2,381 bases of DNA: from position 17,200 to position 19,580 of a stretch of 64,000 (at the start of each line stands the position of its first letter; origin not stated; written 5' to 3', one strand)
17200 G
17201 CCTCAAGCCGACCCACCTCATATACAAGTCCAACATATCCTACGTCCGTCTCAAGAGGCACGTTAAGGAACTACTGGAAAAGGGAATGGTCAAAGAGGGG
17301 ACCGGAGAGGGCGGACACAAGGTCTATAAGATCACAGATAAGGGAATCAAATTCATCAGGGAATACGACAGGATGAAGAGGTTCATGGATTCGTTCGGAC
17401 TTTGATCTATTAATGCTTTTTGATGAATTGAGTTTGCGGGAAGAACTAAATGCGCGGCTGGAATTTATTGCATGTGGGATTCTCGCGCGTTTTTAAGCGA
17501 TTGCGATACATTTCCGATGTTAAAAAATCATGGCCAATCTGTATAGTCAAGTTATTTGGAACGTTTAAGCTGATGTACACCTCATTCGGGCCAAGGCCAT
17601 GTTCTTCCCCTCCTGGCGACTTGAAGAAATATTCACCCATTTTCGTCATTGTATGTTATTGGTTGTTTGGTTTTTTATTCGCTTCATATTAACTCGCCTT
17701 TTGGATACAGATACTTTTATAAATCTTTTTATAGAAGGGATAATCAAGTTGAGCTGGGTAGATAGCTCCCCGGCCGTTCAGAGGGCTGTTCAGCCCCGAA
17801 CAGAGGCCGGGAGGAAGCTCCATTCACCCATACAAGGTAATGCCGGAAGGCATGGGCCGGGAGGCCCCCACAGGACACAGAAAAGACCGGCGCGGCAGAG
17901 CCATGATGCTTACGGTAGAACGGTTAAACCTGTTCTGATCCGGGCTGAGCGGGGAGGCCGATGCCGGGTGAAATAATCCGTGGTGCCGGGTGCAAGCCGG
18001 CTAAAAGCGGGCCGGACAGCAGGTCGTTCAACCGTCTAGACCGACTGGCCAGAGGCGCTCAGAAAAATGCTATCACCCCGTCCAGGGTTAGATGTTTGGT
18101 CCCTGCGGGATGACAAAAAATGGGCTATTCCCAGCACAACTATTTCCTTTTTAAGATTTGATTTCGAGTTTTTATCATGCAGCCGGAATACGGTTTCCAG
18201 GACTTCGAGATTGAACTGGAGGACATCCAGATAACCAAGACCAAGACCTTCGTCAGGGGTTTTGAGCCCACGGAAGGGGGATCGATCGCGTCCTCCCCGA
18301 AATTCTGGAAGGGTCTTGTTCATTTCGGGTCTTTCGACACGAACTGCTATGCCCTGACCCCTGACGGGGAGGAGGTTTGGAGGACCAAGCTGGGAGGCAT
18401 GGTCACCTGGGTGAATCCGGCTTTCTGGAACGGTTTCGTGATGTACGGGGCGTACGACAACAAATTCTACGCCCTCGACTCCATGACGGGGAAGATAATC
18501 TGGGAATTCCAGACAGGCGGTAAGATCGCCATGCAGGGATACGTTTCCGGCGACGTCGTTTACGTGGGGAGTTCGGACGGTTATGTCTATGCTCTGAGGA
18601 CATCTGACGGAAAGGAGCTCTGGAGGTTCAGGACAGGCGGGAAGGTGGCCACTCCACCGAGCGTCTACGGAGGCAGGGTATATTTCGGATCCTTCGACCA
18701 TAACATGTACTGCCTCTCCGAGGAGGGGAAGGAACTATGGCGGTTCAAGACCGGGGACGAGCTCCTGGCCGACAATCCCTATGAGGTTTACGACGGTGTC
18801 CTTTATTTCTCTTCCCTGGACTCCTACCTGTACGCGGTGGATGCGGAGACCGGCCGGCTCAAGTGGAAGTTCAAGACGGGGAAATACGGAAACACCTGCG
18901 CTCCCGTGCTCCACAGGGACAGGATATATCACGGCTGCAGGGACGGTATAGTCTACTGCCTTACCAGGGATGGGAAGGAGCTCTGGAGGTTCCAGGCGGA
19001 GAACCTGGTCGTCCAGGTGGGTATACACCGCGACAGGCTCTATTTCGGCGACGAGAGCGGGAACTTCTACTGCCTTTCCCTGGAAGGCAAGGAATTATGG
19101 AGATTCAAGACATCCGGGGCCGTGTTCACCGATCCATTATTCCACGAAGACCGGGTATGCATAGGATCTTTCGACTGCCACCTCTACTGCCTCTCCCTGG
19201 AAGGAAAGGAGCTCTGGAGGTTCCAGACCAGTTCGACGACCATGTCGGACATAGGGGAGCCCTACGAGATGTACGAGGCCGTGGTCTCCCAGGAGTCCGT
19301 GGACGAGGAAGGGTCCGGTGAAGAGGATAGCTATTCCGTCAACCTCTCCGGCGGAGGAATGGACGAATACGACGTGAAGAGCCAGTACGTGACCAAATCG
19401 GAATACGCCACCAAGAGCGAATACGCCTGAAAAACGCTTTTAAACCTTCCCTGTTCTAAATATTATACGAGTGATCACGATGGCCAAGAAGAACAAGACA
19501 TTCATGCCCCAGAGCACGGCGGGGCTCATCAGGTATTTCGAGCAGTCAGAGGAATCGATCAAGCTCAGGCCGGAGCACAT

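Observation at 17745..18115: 370-nt GC-rich structured island inside a 770-bp AT-rich intergenic region: second ncRNA candidate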

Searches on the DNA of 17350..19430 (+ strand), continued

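Call 40: search_rna_families(sources=[L121, L125, L133, L124, L135, L132], threshold=evalue, max_evalue=0.01, show_alignments=3)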
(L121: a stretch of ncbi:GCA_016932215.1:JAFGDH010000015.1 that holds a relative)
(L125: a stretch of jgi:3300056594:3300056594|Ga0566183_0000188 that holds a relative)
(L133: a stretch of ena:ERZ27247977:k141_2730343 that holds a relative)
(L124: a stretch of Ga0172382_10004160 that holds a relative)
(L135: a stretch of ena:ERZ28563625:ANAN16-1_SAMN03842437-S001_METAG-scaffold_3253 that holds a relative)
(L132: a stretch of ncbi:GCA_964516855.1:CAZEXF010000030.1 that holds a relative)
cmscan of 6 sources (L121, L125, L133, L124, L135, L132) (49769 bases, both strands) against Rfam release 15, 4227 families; matches with E-value up to 0.01: 7.
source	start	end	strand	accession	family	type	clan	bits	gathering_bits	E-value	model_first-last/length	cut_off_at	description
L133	1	1300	+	RF02540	LSU_rRNA_archaea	Gene; rRNA;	CL00112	1124.9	50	0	1723-2987/2987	5'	Archaeal large subunit ribosomal RNA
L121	1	2413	+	RF02540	LSU_rRNA_archaea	Gene; rRNA;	CL00112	759.5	50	6.5e-238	1713-2987/2987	5'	Archaeal large subunit ribosomal RNA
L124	1385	1689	+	RF00373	RNaseP_arch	Gene; ribozyme;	CL00002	169.8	84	1e-48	1-288/288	no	Archaeal RNase P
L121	5596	5955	+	RF00373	RNaseP_arch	Gene; ribozyme;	CL00002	102.9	84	9.3e-28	1-288/288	no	Archaeal RNase P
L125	3321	3600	+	RF00373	RNaseP_arch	Gene; ribozyme;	CL00002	94.7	84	3.4e-25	1-288/288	no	Archaeal RNase P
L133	4768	5048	+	RF00373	RNaseP_arch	Gene; ribozyme;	CL00002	92.5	84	1.7e-24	1-288/288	no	Archaeal RNase P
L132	1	171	+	RF02540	LSU_rRNA_archaea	Gene; rRNA;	CL00112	75.2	50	1.8e-19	2848-2987/2987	5'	Archaeal large subunit ribosomal RNA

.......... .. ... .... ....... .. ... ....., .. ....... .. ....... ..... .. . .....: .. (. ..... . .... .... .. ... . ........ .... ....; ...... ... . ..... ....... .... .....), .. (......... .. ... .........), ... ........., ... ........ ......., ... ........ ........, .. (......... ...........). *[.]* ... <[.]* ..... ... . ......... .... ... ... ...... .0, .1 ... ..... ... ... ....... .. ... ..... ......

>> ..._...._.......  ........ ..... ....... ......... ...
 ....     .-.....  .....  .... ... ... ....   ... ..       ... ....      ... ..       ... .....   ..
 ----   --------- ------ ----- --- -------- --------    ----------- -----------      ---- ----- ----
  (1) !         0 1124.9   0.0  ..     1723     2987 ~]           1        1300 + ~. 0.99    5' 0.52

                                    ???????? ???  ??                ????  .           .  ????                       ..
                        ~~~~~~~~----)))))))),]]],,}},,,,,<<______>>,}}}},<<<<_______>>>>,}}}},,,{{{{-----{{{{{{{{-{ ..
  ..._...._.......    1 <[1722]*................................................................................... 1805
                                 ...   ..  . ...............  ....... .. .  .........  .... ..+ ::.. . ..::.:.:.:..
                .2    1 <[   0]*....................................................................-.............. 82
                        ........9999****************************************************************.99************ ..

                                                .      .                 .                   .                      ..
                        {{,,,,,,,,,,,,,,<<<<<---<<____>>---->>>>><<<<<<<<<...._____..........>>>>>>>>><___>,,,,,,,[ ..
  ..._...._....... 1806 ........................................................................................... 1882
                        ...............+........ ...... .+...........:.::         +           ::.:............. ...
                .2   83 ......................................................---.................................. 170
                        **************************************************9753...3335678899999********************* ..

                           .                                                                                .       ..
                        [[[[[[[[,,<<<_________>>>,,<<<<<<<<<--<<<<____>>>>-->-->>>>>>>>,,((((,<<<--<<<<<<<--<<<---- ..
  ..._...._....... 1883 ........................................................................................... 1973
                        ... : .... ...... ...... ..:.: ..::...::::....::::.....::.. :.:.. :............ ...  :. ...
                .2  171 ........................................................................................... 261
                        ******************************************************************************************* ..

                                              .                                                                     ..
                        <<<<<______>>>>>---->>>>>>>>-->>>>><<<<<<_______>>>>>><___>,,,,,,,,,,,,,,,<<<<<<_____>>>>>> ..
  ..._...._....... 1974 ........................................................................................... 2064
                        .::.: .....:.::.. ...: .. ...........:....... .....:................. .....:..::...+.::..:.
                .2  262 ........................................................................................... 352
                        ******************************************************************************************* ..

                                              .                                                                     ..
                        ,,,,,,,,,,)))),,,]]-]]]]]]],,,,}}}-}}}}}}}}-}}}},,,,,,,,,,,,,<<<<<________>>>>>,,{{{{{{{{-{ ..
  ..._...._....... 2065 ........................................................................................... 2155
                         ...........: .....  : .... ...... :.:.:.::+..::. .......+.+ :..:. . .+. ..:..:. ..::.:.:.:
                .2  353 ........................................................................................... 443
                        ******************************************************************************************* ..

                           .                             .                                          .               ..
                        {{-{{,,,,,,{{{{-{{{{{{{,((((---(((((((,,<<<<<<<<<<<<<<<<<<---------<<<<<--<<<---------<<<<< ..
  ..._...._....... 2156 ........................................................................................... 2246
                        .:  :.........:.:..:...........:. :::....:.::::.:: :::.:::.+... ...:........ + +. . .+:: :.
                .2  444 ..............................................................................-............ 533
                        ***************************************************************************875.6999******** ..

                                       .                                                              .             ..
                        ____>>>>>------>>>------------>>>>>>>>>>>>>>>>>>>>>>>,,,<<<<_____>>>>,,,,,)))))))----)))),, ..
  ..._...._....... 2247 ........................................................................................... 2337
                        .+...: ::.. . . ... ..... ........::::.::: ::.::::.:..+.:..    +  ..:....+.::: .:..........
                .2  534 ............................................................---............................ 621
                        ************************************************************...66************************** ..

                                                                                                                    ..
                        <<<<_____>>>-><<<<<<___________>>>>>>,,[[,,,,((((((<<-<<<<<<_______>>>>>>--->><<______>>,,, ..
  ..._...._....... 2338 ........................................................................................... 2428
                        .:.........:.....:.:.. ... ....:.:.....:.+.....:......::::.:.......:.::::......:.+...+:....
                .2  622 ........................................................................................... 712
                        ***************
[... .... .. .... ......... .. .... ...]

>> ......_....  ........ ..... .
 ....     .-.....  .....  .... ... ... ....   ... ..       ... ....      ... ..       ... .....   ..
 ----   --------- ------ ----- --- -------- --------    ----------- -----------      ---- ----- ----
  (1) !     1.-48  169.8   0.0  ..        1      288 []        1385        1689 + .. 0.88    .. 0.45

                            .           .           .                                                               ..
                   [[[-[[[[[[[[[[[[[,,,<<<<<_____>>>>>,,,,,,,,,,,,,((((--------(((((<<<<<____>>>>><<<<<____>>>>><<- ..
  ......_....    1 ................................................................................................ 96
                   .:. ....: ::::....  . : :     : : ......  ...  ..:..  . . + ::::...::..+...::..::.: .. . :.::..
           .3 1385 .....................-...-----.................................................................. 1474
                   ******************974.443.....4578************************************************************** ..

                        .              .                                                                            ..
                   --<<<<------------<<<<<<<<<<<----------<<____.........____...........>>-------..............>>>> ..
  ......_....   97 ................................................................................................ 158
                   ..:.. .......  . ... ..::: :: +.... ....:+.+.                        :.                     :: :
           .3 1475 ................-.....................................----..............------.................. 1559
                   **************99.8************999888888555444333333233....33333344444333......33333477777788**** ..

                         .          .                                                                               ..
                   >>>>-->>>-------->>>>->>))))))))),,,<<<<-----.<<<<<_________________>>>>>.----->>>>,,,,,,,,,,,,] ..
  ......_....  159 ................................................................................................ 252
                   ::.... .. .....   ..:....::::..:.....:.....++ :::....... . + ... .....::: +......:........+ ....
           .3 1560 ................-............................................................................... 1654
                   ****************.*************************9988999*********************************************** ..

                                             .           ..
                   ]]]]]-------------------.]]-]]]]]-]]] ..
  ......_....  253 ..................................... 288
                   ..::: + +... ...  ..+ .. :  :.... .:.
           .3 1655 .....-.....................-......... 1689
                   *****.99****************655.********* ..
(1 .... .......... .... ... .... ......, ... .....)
